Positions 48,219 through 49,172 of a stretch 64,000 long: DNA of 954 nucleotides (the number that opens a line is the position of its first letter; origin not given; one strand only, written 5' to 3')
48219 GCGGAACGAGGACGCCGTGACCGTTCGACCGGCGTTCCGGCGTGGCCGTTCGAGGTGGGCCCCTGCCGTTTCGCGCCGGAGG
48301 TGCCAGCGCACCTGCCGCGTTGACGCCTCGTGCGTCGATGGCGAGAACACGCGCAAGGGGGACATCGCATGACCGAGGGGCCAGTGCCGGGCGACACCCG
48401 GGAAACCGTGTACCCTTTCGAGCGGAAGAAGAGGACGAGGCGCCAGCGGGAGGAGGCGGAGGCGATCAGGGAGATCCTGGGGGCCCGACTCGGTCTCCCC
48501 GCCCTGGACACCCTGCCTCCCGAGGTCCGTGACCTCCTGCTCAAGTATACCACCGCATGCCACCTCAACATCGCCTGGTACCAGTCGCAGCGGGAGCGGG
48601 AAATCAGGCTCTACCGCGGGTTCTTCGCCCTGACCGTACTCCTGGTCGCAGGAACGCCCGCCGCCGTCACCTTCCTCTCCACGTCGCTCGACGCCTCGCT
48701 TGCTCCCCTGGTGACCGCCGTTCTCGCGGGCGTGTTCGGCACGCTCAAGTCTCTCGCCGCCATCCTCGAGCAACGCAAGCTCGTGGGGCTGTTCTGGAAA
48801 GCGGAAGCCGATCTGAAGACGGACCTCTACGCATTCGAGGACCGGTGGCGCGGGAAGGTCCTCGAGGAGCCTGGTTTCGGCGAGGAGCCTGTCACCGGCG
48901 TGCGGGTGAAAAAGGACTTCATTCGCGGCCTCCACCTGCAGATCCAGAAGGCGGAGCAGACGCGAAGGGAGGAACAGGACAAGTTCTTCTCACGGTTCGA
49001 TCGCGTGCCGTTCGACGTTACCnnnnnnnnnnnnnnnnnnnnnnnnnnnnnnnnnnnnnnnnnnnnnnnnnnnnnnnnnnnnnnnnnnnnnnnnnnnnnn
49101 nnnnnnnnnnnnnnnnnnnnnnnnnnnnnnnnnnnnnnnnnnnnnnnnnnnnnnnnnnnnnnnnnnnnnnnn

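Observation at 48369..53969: Operon coupling a SLATT/DUF4231-like 2TM protein to a cobalamin radical-SAM enzyme, an acyltransferase-3 and a GT-C membrane protein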

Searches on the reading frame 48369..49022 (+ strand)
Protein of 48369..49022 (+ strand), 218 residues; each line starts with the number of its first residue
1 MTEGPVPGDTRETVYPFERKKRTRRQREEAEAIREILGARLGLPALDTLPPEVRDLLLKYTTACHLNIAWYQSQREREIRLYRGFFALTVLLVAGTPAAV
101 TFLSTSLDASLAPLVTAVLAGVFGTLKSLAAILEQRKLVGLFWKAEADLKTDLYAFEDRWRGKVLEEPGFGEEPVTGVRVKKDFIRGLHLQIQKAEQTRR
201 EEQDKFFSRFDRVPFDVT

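Call 19: search_protein_representatives(alignment_id=A2)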
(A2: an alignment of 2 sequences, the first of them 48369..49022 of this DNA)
Query: 2 sequences, 223 profile positions. Proteins with E-value up to 0.001 (for the whole library): 293; up to 1e-10: 167; up to 1e-30: 6. The best 150 are listed.
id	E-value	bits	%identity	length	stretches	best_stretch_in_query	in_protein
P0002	1.1e-134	463.0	-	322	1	1-223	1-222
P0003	2.5e-41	157.7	-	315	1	13-217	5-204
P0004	3.0e-38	147.7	-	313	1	14-215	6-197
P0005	2.0e-36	141.7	-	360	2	17-172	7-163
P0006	1.9e-32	128.7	-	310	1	11-214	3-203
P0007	8.1e-32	126.6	-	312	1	11-215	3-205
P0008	1.2e-29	119.5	-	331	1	14-222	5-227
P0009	1.7e-28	115.7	-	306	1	16-213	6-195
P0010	3.3e-27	111.5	-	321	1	15-221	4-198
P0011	8.1e-27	110.3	-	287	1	15-217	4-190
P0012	8.3e-27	110.2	-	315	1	16-222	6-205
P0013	1.5e-26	109.4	-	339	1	15-222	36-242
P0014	2.2e-25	105.6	-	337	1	13-214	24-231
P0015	6.0e-25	104.2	-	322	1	40-217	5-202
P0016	1.3e-24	103.1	-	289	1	15-216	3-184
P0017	5.4e-24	101.0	-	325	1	2-213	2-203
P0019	9.9e-24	100.2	-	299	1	15-213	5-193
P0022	7.0e-22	94.1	-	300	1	16-211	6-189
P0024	5.3e-21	91.3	-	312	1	14-200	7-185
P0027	1.2e-20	90.1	-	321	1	14-215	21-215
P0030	1.4e-20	89.9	-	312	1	11-214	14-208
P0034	4.6e-20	88.2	-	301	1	14-175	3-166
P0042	3.6e-19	85.2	-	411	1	14-179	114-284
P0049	3.4e-18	82.1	-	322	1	27-219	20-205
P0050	3.9e-18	81.9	-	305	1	24-175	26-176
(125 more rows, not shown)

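Call 28: find_encoding_contigs(protein=P0003, flank=10000, max_places=3)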
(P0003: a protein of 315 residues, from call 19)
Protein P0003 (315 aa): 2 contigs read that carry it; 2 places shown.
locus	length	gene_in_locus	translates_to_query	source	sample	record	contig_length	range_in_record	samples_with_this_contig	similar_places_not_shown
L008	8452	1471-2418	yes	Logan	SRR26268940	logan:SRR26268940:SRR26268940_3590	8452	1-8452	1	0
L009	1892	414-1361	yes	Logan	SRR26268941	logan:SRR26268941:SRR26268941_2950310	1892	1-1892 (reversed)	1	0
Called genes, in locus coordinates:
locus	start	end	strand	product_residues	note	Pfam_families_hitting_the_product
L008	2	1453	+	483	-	?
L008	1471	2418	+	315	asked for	-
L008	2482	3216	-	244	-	-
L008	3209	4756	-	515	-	PF02706:Wzz (weak)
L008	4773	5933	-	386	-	-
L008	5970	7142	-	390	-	PF13579:Glyco_trans_4_4, PF13439:Glyco_transf_4, PF00534:Glycos_transf_1, PF13692:Glyco_trans_1_4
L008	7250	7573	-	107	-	PF01740:STAS, PF13466:STAS_2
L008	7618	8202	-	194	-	PF13581:HATPase_c_2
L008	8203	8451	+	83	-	?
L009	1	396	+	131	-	?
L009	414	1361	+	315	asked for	-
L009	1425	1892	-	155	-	?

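Call 30: find_encoding_contigs(protein=P0014, flank=10000, max_places=3)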
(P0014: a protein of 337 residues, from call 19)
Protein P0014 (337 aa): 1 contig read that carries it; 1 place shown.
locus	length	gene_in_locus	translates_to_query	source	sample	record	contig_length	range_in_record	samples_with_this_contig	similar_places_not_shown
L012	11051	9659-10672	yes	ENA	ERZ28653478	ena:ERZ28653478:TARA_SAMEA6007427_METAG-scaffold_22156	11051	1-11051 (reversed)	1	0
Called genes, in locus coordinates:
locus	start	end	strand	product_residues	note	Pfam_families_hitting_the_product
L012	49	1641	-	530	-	PF13676:TIR_2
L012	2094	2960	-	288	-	PF00941:FAD_binding_5, PF03450:CO_deh_flav_C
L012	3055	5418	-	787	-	PF01315:Ald_Xan_dh_C, PF02738:MoCoBD_1, PF20256:MoCoBD_2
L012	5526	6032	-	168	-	PF00111:Fer2, PF01799:Fer2_2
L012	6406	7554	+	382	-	PF02625:XdhC_CoxI, PF13478:XdhC_C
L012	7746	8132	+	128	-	-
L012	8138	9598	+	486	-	-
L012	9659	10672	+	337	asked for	-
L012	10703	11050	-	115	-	?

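Call 32: search_protein_families(library=pfam, proteins=[L008:2-1453:+, L012:8138-9598:+, L012:7746-8132:+, L008:2482-3216:-, L008:4773-5933:-], max_evalue=0.1)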
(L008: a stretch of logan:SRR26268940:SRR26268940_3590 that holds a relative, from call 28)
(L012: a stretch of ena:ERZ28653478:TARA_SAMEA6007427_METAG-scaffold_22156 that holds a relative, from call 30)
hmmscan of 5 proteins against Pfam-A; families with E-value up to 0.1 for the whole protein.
L008:2-1453:+ (483 aa): 3 families
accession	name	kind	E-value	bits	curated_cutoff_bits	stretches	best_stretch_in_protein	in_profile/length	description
PF00069.31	Pkinase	-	1.5e-20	74.2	31.7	1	1-130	121-252/263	Protein kinase domain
PF07714.23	PK_Tyr_Ser-Thr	-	2.2e-13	50.5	23.1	1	1-130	125-249/258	Protein tyrosine and serine/threonine kinase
PF10814.13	CwsA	-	0.045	14.5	26.7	1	201-245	81-126/134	Cell wall synthesis protein CwsA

L012:8138-9598:+ (486 aa): 1 family
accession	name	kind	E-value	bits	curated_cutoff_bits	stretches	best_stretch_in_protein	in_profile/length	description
PF15661.10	CF222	-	0.071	12.4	27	0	308-358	30-80/648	C6orf222, uncharacterised family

L012:7746-8132:+ (128 aa): 0 families

L008:2482-3216:- (244 aa): 4 families
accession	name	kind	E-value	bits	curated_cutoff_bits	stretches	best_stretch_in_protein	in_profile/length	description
PF13614.12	AAA_31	-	3.7e-05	24.2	27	1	82-108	13-38/177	AAA domain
PF10609.15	ParA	-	0.0022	17.9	27.1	1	72-129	5-56/246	NUBPL iron-transfer P-loop NTPase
PF01656.29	CbiA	-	0.0033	17.8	25.4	1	81-108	9-35/125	CobQ/CobB/MinD/ParA nucleotide binding domain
PF25199.1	nSTAND_NTPase5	-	0.086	13.1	34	0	63-111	34-81/145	Novel STAND NTPase 5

L008:4773-5933:- (386 aa): 0 families

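Call 39: find_encoding_contigs(protein=P0050, flank=10000, max_places=2)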
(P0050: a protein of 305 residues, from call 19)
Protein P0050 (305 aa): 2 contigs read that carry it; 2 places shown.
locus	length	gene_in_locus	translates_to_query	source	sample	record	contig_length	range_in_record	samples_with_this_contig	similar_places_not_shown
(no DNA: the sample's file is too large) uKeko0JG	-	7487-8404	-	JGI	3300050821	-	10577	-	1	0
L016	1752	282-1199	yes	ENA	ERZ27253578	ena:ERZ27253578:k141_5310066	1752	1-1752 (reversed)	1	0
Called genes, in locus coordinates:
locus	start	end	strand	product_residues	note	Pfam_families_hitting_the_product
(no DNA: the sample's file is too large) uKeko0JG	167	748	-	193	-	-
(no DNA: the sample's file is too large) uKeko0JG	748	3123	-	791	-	PF03544:TonB_C (weak), PF07715:Plug (weak)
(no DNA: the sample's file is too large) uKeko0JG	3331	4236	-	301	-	PF13354:Beta-lactamase2, PF00144:Beta-lactamase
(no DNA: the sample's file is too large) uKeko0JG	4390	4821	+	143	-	-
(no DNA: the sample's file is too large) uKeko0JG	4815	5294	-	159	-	-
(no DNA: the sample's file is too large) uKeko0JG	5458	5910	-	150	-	PF03061:4HBT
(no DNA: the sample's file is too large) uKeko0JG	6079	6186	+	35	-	-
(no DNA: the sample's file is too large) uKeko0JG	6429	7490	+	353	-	PF08867:FRG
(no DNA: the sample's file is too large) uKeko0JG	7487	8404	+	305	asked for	-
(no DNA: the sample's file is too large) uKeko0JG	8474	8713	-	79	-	-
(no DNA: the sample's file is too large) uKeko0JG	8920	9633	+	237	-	-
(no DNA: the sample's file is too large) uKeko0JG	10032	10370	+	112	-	PF01839:FG-GAP (faint), PF13517:FG-GAP_3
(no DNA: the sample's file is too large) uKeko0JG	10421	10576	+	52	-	?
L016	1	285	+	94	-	?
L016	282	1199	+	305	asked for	-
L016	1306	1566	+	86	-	-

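Call 40: find_encoding_contigs(protein=P0042, flank=10000, max_places=2)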
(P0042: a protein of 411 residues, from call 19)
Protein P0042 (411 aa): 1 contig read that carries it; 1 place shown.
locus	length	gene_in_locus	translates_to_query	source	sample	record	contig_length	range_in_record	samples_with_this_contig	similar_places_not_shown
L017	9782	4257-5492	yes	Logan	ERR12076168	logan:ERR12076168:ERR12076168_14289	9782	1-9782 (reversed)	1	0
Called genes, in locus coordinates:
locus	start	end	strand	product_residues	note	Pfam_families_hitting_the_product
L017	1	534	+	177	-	?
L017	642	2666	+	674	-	PF04734:Ceramidase_alk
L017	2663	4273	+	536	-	PF00149:Metallophos (faint)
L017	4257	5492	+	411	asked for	-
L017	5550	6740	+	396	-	PF01941:AdoMet_Synthase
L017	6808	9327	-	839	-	PF11369:DUF3160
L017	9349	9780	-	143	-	?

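Call 70: search_protein_families(library=ncbifam, proteins=[P0009, P0015, P0017, P0019, P0022, P0024, P0027, P0030, P0034, P0049], max_evalue=0.01)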
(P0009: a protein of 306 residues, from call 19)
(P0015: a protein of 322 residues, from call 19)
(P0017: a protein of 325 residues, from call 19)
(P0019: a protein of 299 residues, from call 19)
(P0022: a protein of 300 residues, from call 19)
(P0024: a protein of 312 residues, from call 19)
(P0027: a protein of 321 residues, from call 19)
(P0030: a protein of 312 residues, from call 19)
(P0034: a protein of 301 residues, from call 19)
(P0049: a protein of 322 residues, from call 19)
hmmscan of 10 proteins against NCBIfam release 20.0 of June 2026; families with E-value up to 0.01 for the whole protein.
P0009 (306 aa): 2 families
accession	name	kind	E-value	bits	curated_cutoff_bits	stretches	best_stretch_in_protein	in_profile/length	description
NF033634.1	SLATT_1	domain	8.3e-06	25.8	41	1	62-161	10-102/132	SLATT domain-containing protein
NF040557.1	CAS_Csx27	equivalog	0.0071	16.4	65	0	42-141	114-216/223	type VI-B CRISPR accessory protein Csx27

P0015 (322 aa): 0 families

P0017 (325 aa): 0 families

P0019 (299 aa): 2 families
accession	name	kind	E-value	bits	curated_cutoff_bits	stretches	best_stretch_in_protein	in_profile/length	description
NF033634.1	SLATT_1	domain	4.8e-06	26.6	41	1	58-151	9-99/132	SLATT domain-containing protein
NF033928.1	alph_xenorhab_A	subfamily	0.003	16.9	125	1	177-285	91-201/339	alpha-xenorhabdolysin family binary toxin subunit A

P0022 (300 aa): 1 family
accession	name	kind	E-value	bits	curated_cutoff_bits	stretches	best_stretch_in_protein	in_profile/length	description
NF033634.1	SLATT_1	domain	4.5e-05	23.4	41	1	55-191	6-130/132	SLATT domain-containing protein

P0024 (312 aa): 1 family
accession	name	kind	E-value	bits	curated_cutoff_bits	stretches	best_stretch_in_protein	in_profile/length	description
NF033634.1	SLATT_1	domain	0.00095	19.1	41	1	67-177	10-116/132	SLATT domain-containing protein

P0027 (321 aa): 1 family
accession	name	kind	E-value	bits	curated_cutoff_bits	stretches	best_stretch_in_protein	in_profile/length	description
NF033634.1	SLATT_1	domain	1.2e-06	28.6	41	1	78-169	9-99/132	SLATT domain-containing protein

P0030 (312 aa): 2 families
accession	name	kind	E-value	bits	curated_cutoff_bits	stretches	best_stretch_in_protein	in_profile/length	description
NF033634.1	SLATT_1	domain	8e-07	29.1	41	1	71-190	10-113/132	SLATT domain-containing protein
NF033610.1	SLATT_3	domain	0.0091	16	45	0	74-204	7-137/170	SLATT domain-containing protein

P0034 (301 aa): 1 family
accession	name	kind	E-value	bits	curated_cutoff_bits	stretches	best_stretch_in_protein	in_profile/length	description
NF033634.1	SLATT_1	domain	1.8e-10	40.9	41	1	59-191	10-130/132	SLATT domain-containing protein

P0049 (322 aa): 2 families
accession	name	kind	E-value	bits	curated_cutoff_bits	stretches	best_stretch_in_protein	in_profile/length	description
NF033634.1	SLATT_1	domain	0.00013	21.9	41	1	60-174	9-105/132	SLATT domain-containing protein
NF038350.1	taxis_HmpF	equivalog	0.0019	16.6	200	0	133-206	432-505/553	pilus motility taxis protein HmpF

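Call 86: search_dna_similar(query=P0034, collection=plasmids, mode=protein, max_evalue=0.01, max_rows=15)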
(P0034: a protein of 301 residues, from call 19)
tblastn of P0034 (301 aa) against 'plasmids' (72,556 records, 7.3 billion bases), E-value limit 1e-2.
No match.

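Call 91: search_protein_families(library=padloc, proteins=[L012:8138-9598:+, L012:7746-8132:+, L017:2663-4273:+, L008:2-1453:+], max_evalue=0.001)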
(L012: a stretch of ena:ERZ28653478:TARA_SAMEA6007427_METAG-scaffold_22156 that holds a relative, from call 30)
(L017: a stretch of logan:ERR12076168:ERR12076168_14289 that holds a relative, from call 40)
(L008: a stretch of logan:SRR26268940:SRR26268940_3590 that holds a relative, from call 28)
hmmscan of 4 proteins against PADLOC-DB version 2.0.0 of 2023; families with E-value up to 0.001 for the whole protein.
L012:8138-9598:+ (486 aa): 0 families

L012:7746-8132:+ (128 aa): 0 families

L017:2663-4273:+ (536 aa): 0 families

L008:2-1453:+ (483 aa): 34 families (the best 25 are shown)
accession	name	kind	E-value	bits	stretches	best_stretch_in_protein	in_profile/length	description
PDLC04061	PD-T4-6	-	1.4e-56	191.1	1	1-279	143-421/510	-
PDLC04042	PD-T4-6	-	4.1e-51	172.3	1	1-151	132-280/292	-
PDLC04052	PD-T4-6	-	3.2e-48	163.1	1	1-260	136-372/496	-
PDLC04053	PD-T4-6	-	8.7e-47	158.1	1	1-161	133-289/311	-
PDLC04039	PD-T4-6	-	4.8e-45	152.4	1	1-210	137-342/458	-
PDLC04060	PD-T4-6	-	1.7e-44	150.6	1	1-141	131-267/486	-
PDLC04043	PD-T4-6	-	1.9e-44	150.5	1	1-185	138-289/452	-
PDLC04040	PD-T4-6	-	3.6e-44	149.4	1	1-160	125-282/547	-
PDLC04041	PD-T4-6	-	8.9e-42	141.8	1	1-262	152-376/443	-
PDLC04054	PD-T4-6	-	2.8e-41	140.1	1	1-178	134-306/347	-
PDLC04057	PD-T4-6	-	5.6e-38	129.1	1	1-145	131-272/443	-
PDLC04047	PD-T4-6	-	1.5e-37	127.4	1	1-143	134-272/327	-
PDLC04048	PD-T4-6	-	2.3e-35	120.6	1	1-143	134-272/354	-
PDLC01088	C3a189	-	7.8e-33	112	1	1-301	119-338/840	kinase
PDLC04138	mad6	-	1.2e-32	111.6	1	1-156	176-326/659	mads_6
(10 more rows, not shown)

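Call 94: search_dna_similar(query=P0019, collection=plasmids, mode=protein, max_evalue=0.001, max_rows=10)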
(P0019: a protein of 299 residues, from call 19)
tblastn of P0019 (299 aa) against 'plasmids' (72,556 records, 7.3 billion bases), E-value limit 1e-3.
No match.

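Call 95: search_dna_similar(query=P0027, collection=plasmids, mode=protein, max_evalue=0.001, max_rows=10)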
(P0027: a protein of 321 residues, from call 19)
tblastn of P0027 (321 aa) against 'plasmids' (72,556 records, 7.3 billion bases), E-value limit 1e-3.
No match.

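Call 96: search_dna_similar(query=P0003, collection=plasmids, mode=protein, max_evalue=0.001, max_rows=10)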
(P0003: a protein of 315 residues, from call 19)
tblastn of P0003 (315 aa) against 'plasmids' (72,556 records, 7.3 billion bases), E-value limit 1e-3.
No match.

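Call 98: search_protein_families(library=pfam, proteins=[L017:2663-4273:+, L017:642-2666:+, L017:5550-6740:+, L012:49-1641:-, L016:1-282:+], max_evalue=0.1)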
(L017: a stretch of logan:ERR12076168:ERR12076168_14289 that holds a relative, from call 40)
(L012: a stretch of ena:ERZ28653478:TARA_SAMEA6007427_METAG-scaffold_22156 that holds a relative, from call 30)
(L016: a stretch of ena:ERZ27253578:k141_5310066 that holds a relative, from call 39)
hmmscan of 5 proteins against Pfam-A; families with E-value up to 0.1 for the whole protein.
L017:2663-4273:+ (536 aa): 1 family
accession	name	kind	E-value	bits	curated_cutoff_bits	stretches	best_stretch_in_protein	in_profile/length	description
PF00149.33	Metallophos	-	1.9e-06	28.9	21.5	1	164-399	27-188/191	Calcineurin-like phosphoesterase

L017:642-2666:+ (674 aa): 1 family
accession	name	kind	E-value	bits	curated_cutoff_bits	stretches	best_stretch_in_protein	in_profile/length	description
PF04734.18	Ceramidase_alk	-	4e-44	151.6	32.1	2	44-292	9-258/509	Neutral/alkaline non-lysosomal ceramidase, N-terminal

L017:5550-6740:+ (396 aa): 1 family
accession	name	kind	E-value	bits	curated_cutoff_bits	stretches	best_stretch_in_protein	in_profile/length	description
PF01941.24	AdoMet_Synthase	-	4.1e-152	507.1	27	1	2-390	2-389/395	S-adenosylmethionine synthetase (AdoMet synthetase)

L012:49-1641:- (530 aa): 3 families
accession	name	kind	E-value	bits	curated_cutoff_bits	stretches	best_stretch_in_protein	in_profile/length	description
PF13676.11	TIR_2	-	3.1e-11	44.3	28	1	9-100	2-78/122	TIR domain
PF13271.11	DUF4062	-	0.00012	22.6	24.7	1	219-292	2-73/82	Domain of unknown function (DUF4062)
PF01582.25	TIR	-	0.0028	17.9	21.3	1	52-107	35-90/179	TIR domain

L016:1-282:+ (94 aa): 0 families
